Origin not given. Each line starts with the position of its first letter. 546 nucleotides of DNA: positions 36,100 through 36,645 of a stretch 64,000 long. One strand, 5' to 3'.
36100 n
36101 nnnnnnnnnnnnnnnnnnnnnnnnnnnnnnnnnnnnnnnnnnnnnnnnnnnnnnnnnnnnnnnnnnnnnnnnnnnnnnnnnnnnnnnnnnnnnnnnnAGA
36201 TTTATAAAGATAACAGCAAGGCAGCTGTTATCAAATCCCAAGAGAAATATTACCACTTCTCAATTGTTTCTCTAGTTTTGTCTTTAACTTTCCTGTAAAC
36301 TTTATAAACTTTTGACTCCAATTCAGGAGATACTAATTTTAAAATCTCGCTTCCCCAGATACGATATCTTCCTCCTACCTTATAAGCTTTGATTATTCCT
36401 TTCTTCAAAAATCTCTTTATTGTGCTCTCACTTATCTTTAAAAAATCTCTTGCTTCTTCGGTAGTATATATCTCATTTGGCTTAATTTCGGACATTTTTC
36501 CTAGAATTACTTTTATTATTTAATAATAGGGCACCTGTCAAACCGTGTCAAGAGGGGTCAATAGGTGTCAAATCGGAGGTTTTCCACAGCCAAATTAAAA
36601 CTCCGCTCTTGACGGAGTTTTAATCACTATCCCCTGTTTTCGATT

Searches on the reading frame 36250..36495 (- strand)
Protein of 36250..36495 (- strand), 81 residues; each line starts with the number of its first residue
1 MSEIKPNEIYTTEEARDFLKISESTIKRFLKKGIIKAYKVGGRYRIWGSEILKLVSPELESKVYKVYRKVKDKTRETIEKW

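Call 6: search_protein_families(library=pfam, proteins=[window:36250-36495:-], max_evalue=1)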
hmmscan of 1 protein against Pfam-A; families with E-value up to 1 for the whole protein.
window:36250-36495:- (81 aa): 5 families
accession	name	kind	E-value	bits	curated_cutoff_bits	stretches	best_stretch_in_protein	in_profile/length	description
PF12728.13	HTH_17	-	8.4e-12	45.6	27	1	10-54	2-46/51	Helix-turn-helix domain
PF20439.3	SpoIVA_C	-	0.0017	18.9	25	1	45-80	27-62/76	Sporulation stage IV protein A, C-terminal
PF13338.12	AbiEi_4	-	0.018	15.6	25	1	11-35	15-38/49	Transcriptional regulator, AbiEi antitoxin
PF20432.4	Xre-like-HTH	-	0.076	13.8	25.8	1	11-32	25-45/63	Antitoxin Xre-like helix-turn-helix domain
PF00376.29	MerR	-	0.084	13.2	28.2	1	11-46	1-37/38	MerR family regulatory protein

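Call 7: find_encoding_contigs(protein=window:36250-36495:-, flank=6000, max_places=10)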
Protein window:36250-36495:- (81 aa): 7 contigs read that carry it; 6 places shown.
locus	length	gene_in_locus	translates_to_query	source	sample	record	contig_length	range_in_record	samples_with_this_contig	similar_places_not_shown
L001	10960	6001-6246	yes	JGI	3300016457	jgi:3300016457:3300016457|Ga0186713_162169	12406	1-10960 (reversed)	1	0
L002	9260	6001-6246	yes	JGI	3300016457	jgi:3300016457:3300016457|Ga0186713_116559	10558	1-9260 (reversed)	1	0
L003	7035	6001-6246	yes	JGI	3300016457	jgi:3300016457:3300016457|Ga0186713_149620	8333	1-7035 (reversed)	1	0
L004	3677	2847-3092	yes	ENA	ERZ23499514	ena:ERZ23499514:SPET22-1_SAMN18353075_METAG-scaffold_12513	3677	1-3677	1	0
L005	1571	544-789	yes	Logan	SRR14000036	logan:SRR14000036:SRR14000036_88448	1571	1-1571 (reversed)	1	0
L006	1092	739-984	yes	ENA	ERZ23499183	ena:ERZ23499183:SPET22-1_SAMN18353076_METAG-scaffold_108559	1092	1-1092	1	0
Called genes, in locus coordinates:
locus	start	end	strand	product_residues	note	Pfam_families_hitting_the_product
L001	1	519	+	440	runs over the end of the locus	PF01471:PG_binding_1 (faint)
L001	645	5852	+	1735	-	PF13715:CarbopepD_reg_2 (faint), PF13620:CarboxypepD_reg, PF00041:fn3 (weak), PF16656:Pur_ac_phosph_N (weak)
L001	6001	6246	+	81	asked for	PF12728:HTH_17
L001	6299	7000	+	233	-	PF00483:NTP_transferase, PF12804:NTP_transf_3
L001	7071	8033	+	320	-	PF01073:3Beta_HSD, PF01370:Epimerase, PF02719:Polysacc_synt_2 (faint), PF04321:RmlD_sub_bind (weak), PF05368:NmrA (weak), PF07993:NAD_binding_4 (faint), PF13460:NAD_binding_10 (weak), PF16363:GDP_Man_Dehyd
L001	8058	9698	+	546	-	PF14306:PUA_2, PF01747:ATP-sulfurylase, PF01583:APS_kinase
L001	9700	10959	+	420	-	?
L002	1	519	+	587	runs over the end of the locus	PF01471:PG_binding_1 (faint)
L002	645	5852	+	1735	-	PF13715:CarbopepD_reg_2 (faint), PF13620:CarboxypepD_reg, PF00041:fn3 (weak), PF16656:Pur_ac_phosph_N (weak)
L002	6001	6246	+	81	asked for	PF12728:HTH_17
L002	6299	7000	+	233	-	PF00483:NTP_transferase, PF12804:NTP_transf_3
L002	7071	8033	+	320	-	PF01073:3Beta_HSD, PF01370:Epimerase, PF02719:Polysacc_synt_2 (faint), PF04321:RmlD_sub_bind (weak), PF05368:NmrA (weak), PF07993:NAD_binding_4 (faint), PF13460:NAD_binding_10 (weak), PF16363:GDP_Man_Dehyd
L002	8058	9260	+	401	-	?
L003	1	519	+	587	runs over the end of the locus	PF01471:PG_binding_1 (faint)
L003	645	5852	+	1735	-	PF13715:CarbopepD_reg_2 (faint), PF13620:CarboxypepD_reg, PF00041:fn3 (weak), PF16656:Pur_ac_phosph_N (weak)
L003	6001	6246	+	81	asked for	PF12728:HTH_17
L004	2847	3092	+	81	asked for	PF12728:HTH_17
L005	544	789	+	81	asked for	PF12728:HTH_17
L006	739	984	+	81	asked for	PF12728:HTH_17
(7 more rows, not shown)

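Call 8: find_homologous_proteins(query=window:36253-36495:-, max_evalue=0.001)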
Query window:36253-36495:- (81 aa): 1145 proteins with E <= 0.001 among 1146 candidates; the best 120 are listed.
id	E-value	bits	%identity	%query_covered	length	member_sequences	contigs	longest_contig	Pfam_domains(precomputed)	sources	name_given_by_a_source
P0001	4.0e-42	159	95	100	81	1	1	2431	PF12728.14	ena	-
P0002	1.0e-41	158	94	100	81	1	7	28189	PF12728.14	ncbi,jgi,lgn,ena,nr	ncbi:helix-turn-helix domain-containing protein [bacterium]|nr:helix-turn-helix domain-containing pr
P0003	1.4e-41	157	94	100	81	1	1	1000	PF12728.14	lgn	-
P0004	1.9e-41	157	94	100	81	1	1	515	PF12728.14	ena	-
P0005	2.6e-41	156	93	100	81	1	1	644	PF12728.14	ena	-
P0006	2.9e-41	156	93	100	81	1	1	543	PF12728.14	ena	-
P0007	3.0e-41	156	93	100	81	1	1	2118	PF12728.14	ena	-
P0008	4.0e-41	156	93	100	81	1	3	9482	PF12728.14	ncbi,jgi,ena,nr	ncbi:MAG: hypothetical protein DRP84_07315 [Spirochaetes bacterium]|nr:MAG: hypothetical protein DRP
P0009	5.6e-41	155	89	100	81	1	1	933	PF12728.14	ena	-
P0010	3.7e-40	153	89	100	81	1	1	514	PF12728.14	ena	-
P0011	1.4e-39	151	88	100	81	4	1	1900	PF12728.14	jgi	-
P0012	1.4e-39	151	88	100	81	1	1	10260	PF12728.14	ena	-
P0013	1.5e-39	151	88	100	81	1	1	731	PF12728.14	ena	-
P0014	1.5e-39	151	88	100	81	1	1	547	PF12728.14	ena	-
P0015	3.3e-39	150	86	100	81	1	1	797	PF12728.14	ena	-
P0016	3.5e-39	150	86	100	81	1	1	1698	PF12728.14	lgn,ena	-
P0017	3.8e-39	150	86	100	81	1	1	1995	PF12728.14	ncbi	-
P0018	4.5e-39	149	88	100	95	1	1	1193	PF12728.14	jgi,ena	-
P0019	5.6e-39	149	90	100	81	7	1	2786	PF12728.14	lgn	-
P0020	5.7e-39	149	85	100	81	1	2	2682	PF12728.14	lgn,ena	-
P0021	5.9e-39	149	86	100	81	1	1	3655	PF12728.14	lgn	-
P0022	6.5e-39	149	88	100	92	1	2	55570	PF12728.14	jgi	jgi:excisionase family DNA binding protein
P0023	8.8e-39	148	85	100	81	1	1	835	PF12728.14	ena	-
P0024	8.8e-39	148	88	100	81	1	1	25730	PF12728.14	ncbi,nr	ncbi:MAG: helix-turn-helix domain-containing protein [Candidatus Pacebacteria bacterium]|nr:helix-tu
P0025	1.1e-38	148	88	100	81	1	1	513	PF12728.14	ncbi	-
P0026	1.2e-38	148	85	100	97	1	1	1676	PF12728.14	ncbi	-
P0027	1.3e-38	148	86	100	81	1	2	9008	PF12728.14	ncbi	-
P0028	1.4e-38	148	85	100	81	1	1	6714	PF12728.14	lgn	-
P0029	1.7e-38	147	88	100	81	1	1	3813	PF12728.14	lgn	-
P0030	1.8e-38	147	84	100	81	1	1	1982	PF12728.14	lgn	-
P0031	2.0e-38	147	86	100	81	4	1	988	PF12728.14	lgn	-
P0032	2.2e-38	147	84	100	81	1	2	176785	PF12728.14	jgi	-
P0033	2.3e-38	147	86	100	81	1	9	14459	PF12728.14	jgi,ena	-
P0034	2.3e-38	147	85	100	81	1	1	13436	PF12728.14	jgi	jgi:excisionase family DNA binding protein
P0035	2.5e-38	147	83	100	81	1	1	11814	PF12728.14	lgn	-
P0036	2.6e-38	147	85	100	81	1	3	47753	PF12728.14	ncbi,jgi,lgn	-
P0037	3.1e-38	147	86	100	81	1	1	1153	PF12728.14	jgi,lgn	-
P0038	3.2e-38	147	85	100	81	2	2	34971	PF12728.14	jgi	-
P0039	3.3e-38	147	88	99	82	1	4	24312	PF12728.14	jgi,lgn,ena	-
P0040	3.8e-38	146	85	100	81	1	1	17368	PF12728.14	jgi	-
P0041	3.9e-38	146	85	100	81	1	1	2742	PF12728.14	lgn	-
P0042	4.5e-38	146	86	100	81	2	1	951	PF12728.14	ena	-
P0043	4.8e-38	146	83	100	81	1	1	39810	PF12728.14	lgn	-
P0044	6.7e-38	146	83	100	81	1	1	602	PF12728.14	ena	-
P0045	6.8e-38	146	86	100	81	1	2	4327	PF12728.14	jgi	jgi:excisionase family DNA binding protein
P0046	7.1e-38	145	85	100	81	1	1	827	PF12728.14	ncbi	-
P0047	7.3e-38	145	85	100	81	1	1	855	PF12728.14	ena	-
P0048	7.6e-38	145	85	100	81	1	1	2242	PF12728.14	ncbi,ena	-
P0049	7.9e-38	145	85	100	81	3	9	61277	PF12728.14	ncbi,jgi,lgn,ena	-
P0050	8.5e-38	145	86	100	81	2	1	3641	PF12728.14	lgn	-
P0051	8.9e-38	145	85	100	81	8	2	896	PF12728.14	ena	-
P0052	9.1e-38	145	85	100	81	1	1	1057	PF12728.14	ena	-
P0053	1.0e-37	145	85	100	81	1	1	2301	PF12728.14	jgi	jgi:excisionase family DNA binding protein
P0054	1.1e-37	145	84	100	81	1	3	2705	PF12728.14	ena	-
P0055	1.1e-37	145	85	100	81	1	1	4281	PF12728.14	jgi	jgi:excisionase family DNA binding protein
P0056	1.1e-37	145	84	100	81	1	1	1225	PF12728.14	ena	-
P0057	1.1e-37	145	85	100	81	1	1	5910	PF12728.14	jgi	-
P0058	1.1e-37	145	86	100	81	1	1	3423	PF12728.14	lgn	-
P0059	1.2e-37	145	87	98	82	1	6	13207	PF12728.14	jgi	jgi:excisionase family DNA binding protein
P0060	1.2e-37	145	88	100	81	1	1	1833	PF12728.14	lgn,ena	-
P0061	1.2e-37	145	85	100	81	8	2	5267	PF12728.14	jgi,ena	-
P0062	1.3e-37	145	84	100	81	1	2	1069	PF12728.14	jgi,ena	-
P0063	1.3e-37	145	81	100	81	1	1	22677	PF12728.14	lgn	-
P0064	1.4e-37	145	84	100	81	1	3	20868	PF12728.14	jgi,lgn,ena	-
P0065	1.4e-37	145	85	100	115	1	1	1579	PF12728.14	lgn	-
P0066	1.5e-37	144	84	100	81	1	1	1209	PF12728.14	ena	-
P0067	1.6e-37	144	84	99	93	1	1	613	PF12728.14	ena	-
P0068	1.6e-37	144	85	100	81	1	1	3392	PF12728.14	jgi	-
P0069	1.6e-37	144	85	100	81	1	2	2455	PF12728.14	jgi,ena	-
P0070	1.6e-37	144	85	99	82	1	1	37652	PF12728.14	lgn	-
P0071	1.6e-37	144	84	100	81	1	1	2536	PF12728.14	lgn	-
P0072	1.8e-37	144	86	100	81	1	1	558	PF12728.14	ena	-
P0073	1.8e-37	144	83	100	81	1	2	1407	PF12728.14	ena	-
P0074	1.8e-37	144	84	100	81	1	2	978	PF12728.14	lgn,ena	-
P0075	2.0e-37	144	86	100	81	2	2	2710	PF12728.14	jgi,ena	-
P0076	2.1e-37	144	87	98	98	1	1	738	PF12728.14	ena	-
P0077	2.4e-37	144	84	100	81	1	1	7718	PF12728.14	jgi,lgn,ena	-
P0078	2.4e-37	144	83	100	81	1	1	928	PF12728.14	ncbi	-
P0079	2.5e-37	144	83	100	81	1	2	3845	PF12728.14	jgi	-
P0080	2.5e-37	144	86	98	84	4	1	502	PF12728.14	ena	-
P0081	2.6e-37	144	84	100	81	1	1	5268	PF12728.14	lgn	-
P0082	2.9e-37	144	83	100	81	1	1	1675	PF12728.14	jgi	jgi:excisionase family DNA binding protein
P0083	2.9e-37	143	83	100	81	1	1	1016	PF12728.14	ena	-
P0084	3.1e-37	143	85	100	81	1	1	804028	PF12728.14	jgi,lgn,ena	-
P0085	3.1e-37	143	84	100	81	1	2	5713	PF12728.14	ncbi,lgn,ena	-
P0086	3.4e-37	143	80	100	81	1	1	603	PF12728.14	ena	-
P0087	3.6e-37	143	83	100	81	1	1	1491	PF12728.14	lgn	-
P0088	3.8e-37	143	83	100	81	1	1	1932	PF12728.14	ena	-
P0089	4.0e-37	143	84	100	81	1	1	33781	PF12728.14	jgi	-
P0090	4.5e-37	143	83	100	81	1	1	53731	PF12728.14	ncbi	ncbi:MAG: helix-turn-helix domain-containing protein [bacterium]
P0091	4.6e-37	143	82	98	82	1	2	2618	PF12728.14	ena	-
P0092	5.9e-37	143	83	100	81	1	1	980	PF12728.14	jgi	jgi:excisionase family DNA binding protein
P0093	5.9e-37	143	85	96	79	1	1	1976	PF12728.14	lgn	-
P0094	6.1e-37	142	83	100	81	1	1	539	PF12728.14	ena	-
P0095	6.2e-37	142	83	100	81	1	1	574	PF12728.14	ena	-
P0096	6.3e-37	142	84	100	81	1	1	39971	PF12728.14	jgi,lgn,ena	-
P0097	6.3e-37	142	86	98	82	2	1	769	PF12728.14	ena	-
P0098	6.3e-37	142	85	100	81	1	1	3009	PF12728.14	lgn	-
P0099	6.3e-37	142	83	100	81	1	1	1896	PF12728.14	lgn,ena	-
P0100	6.5e-37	142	82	98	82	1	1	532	PF12728.14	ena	-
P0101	6.5e-37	142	83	100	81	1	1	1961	PF12728.14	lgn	-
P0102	7.3e-37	142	84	98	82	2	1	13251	PF12728.14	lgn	-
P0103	7.3e-37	142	87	98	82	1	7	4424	PF12728.14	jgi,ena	-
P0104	7.4e-37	142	84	100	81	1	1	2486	PF12728.14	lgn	-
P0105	8.0e-37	142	80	100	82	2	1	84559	PF12728.14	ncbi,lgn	-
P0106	8.2e-37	142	84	100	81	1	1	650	PF12728.14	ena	-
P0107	8.4e-37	142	86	100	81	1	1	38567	PF12728.14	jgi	jgi:excisionase family DNA binding protein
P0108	8.4e-37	142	83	100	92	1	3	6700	PF12728.14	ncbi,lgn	-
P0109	8.4e-37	142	81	100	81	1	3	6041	PF12728.14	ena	-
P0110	9.0e-37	142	83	100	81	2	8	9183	PF12728.14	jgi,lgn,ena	-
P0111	9.3e-37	142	87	75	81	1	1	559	PF12728.14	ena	-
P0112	9.4e-37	142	83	100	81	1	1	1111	PF12728.14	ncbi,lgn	-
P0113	1.1e-36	142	85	100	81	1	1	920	PF12728.14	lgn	-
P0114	1.1e-36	142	84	100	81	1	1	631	PF12728.14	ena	-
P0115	1.1e-36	142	86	98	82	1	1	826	PF12728.14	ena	-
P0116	1.2e-36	142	83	100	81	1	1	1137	PF12728.14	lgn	-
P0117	1.2e-36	142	83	100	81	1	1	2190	PF12728.14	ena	-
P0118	1.2e-36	142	83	100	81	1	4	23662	PF12728.14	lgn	-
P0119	1.2e-36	142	80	100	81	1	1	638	PF12728.14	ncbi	-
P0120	1.4e-36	141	83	100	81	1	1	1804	PF12728.14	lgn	-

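Call 10: find_related_loci(query=window:36253-36495:-, collection=genome_contigs, flank=5000)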
Query window:36253-36495:- (81 aa) in genome_contigs; peptide patterns used: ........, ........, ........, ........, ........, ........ (x = any residue, [..] = any of these).
214 stretches matched a pattern; 64 encode a relative of the query (tblastn E <= 1e-3); 64 distinct loci.
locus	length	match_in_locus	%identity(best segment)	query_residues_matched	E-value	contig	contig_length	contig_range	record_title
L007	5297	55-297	93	1-81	3e-45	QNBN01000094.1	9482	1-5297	MAG: Spirochaetes bacterium isolate B62_G9 B62_Guay9_scaffold_09477, whole genome shotgun sequence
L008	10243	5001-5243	85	1-81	3e-43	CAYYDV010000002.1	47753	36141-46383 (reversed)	MAG TPA_asm: uncultured Candidatus Saccharibacteria bacterium isolate SRP068000_co1_25 genome assembly, contig: NODE_645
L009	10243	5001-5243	85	1-81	8e-43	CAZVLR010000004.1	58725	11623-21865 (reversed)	MAG TPA_asm: uncultured Candidatus Saccharibacteria bacterium isolate SRP062349_co2_192 genome assembly, contig: NODE_30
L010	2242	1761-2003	85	1-81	2e-42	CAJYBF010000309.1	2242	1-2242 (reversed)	MAG TPA_asm: uncultured Mollicutes bacterium isolate SRR5242447_bin.1_MetaBAT_v2.12.1_MAG genome assembly, contig: NODE_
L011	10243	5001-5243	83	1-81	1e-41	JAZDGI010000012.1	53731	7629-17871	MAG: bacterium isolate MEGAHIT-group-0.246 k141_19558069, whole genome shotgun sequence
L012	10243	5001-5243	83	1-81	2e-40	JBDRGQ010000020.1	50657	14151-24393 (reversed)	MAG: bacterium isolate MEGAHIT-group-1.445 k141_12052769, whole genome shotgun sequence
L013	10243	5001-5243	81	1-81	2e-40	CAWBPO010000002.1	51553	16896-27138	MAG: uncultured bacterium isolate MFD04408.bin.1.52 genome assembly, contig: contig_56480, whole genome shotgun sequence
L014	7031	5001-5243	79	1-81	5e-40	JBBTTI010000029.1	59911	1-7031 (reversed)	MAG: Patescibacteria group bacterium isolate H14-bin043_1 H14_bin043_1_000000000029, whole genome shotgun sequence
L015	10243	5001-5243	80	1-81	1e-39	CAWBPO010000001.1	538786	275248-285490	MAG: uncultured bacterium isolate MFD04408.bin.1.52 genome assembly, contig: contig_41181, whole genome shotgun sequence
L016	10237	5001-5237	80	3-81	6e-39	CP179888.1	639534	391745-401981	MAG: Candidatus Nealsonbacteria bacterium isolate ER9H13parc1 chromosome, complete genome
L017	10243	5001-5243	78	1-81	8e-39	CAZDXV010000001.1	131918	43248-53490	MAG TPA_asm: uncultured Candidatus Saccharibacteria bacterium isolate SRP141376_co2_224 genome assembly, contig: NODE_30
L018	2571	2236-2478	78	1-81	1e-37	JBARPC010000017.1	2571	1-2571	MAG: Minisyncoccales bacterium isolate MFD13423_ilm_asm_bin13 k127_87436, whole genome shotgun sequence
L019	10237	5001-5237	77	1-79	2e-37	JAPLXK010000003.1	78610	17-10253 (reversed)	MAG: Candidatus Nealsonbacteria bacterium isolate LacPavin_0920_SED2_MAG_39_9 LacPavin_0920_SED2_scaffold_309390, whole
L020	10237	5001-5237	77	3-81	2e-37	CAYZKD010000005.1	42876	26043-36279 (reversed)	MAG TPA_asm: uncultured Candidatus Saccharibacteria bacterium isolate SRP141376_co1_334 genome assembly, contig: NODE_21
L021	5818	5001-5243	77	1-81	2e-37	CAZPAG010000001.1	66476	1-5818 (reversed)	MAG TPA_asm: uncultured Candidatus Saccharibacteria bacterium isolate SRP178699_co1_201 genome assembly, contig: NODE_33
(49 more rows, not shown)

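Call 18: search_solved_structures(query=window:36253-36495:-, max_evalue=10, show_alignments=3)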
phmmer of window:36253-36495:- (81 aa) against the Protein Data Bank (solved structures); distinct sequences matched with E-value up to 10: 3.
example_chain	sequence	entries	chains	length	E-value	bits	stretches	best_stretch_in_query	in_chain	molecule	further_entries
4uet_A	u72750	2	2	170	0.17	15.5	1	13-74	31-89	NEMATODE FATTY ACID RETINOID BINDING PROTEIN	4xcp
4j2n_A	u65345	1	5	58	0.27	14.9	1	12-44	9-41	Gp37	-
1wn1_A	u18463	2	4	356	1.3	12.8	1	27-75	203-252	dipeptidase | 356aa long hypothetical dipeptidase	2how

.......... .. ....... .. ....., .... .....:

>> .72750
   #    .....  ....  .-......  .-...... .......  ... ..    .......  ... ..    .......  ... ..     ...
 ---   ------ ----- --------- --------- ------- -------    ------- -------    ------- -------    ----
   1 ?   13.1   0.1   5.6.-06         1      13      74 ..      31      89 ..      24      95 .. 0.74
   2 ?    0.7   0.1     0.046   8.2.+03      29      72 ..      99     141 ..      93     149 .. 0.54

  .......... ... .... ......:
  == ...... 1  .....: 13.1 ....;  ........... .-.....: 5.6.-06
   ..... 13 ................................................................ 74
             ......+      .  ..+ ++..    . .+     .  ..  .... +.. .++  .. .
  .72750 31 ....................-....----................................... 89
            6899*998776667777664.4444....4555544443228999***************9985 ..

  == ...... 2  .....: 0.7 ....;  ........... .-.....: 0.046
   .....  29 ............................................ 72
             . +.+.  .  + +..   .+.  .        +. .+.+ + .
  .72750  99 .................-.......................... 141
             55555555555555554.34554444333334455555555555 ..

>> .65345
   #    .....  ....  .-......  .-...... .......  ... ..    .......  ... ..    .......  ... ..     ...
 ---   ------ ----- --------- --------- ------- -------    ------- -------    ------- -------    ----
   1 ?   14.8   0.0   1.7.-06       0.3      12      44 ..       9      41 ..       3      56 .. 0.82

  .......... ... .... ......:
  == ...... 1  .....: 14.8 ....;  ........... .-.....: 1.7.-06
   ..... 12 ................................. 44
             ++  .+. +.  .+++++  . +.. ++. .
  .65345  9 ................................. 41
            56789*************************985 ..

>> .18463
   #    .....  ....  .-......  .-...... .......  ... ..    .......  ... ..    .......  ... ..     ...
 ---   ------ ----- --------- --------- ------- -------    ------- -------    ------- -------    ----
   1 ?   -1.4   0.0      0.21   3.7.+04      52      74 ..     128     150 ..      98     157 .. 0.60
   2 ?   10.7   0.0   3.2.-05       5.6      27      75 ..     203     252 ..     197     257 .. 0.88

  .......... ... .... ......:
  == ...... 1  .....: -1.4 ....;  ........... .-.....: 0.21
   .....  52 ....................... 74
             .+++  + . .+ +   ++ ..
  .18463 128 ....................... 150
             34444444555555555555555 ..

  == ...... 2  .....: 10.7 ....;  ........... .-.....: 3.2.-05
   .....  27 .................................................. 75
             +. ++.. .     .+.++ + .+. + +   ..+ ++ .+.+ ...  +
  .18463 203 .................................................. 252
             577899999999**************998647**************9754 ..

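Call 25: predict_structure(alignment_id=A1)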
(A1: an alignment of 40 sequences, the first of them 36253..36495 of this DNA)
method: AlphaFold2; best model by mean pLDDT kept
length: 81 residues; sequences in the alignment: 40
mean_pLDDT: 82.0   pTM: 0.60
mean pLDDT of the five models: 82.0, 79.3, 78.1, 74.3, 73.7
residues with pLDDT >= 90: 28; 70-90: 37; 50-70: 16; < 50: 0
segments of 3 or more residues with pLDDT < 50: none
pLDDT, mean of each block of 10 residues (from residue 1): 84 91 91 90 90 71 67 74 58
secondary structure, 60 per line:
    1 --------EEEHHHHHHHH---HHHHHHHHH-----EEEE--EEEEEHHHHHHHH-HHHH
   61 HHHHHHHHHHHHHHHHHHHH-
elements in order: E9-11 H12-19 H23-31 E37-40 E43-47 H48-55 H57-80

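Call 28: fold_search(model_id=the predicted structure, library=pdb)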
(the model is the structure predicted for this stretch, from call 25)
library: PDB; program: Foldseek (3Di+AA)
matches with E <= 10: 783; with E <= 0.001: 0
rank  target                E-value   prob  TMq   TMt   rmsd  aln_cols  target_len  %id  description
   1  6ama_B                1.0e-02  1.00  0.54  0.76   1.6        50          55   22  Structure of S. coelicolor/S. venezuelae BldC-smeA-ssfA complex to 3.09 Angstrom (released 2018-03-28)
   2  6amk_B                1.9e-02  1.00  0.55  0.84   1.1        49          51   22  Structure of Streptomyces venezuelae BldC-whiI opt complex (released 2018-03-28)
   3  6ama_H                2.2e-02  1.00  0.54  0.76   1.5        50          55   22  Structure of S. coelicolor/S. venezuelae BldC-smeA-ssfA complex to 3.09 Angstrom (released 2018-03-28)
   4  6ama_Y                2.5e-02  1.00  0.54  0.74   1.5        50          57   22  Structure of S. coelicolor/S. venezuelae BldC-smeA-ssfA complex to 3.09 Angstrom (released 2018-03-28)
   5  7tea_C                2.7e-02  0.98  0.50  0.53   8.5        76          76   16  Crystal structure of S. aureus GlnR-DNA complex (released 2022-06-29)
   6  6ama_P                3.1e-02  1.00  0.54  0.75   2.7        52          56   21  Structure of S. coelicolor/S. venezuelae BldC-smeA-ssfA complex to 3.09 Angstrom (released 2018-03-28)
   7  6amk_A                3.7e-02  1.00  0.53  0.79   1.4        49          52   22  Structure of Streptomyces venezuelae BldC-whiI opt complex (released 2018-03-28)
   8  6ama_A                4.0e-02  1.00  0.54  0.78   1.5        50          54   22  Structure of S. coelicolor/S. venezuelae BldC-smeA-ssfA complex to 3.09 Angstrom (released 2018-03-28)
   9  4j2n_C                4.6e-02  1.00  0.56  0.78   1.9        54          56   20  Crystal Structure of mycobacteriophage Pukovnik Xis (released 2013-10-23)
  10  4j2n_A                6.0e-02  1.00  0.53  0.77   1.7        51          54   24  Crystal Structure of mycobacteriophage Pukovnik Xis (released 2013-10-23)
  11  5i44_A                6.0e-02  1.00  0.51  0.61   4.3        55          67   20  Structure of RacA-DNA complex; P21 form (released 2016-05-04)
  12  8dgl_B                6.4e-02  0.99  0.50  0.57   2.9        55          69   22  Crystal Structure of the RdfS Excisionase (released 2022-10-05)
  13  5d90_C                7.8e-02  0.97  0.53  0.34   7.2        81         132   20  Crystal structure of HiNmlR, a MerR family regulator lacking the sensor domain, bound to promoter DNA (released 2016-06-29)
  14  5i44_B                8.9e-02  0.99  0.52  0.61   4.3        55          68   20  Structure of RacA-DNA complex; P21 form (released 2016-05-04)
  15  2d1h_B                8.9e-02  0.57  0.35  0.30   9.7        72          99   19  Crystal structure of ST1889 protein from thermoacidophilic archaeon Sulfolobus tokodaii (released 2006-09-05)
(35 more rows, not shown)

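Call 44: search_protein_families(library=ncbifam, proteins=[window:36250-36495:-], max_evalue=1)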
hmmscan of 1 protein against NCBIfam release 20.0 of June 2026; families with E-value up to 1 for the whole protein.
window:36250-36495:- (81 aa): 4 families
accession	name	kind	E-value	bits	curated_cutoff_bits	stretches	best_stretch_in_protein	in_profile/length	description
NF040990.2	MamR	equivalog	6.3e-11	42.4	100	1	2-54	36-88/91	magnetosome protein MamR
TIGR01764.1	excise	domain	1.9e-09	37.7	28.8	1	10-51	2-43/49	excisionase family DNA-binding protein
NF047737.1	antiphage_MADS1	equivalog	0.00048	20.3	80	1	8-50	2-44/49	methylation-associated defense system helix-turn-helix domain-containing protein MAD1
NF033518.0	transpos_IS607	equivalog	0.013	15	110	1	15-60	3-49/187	IS607 family transposase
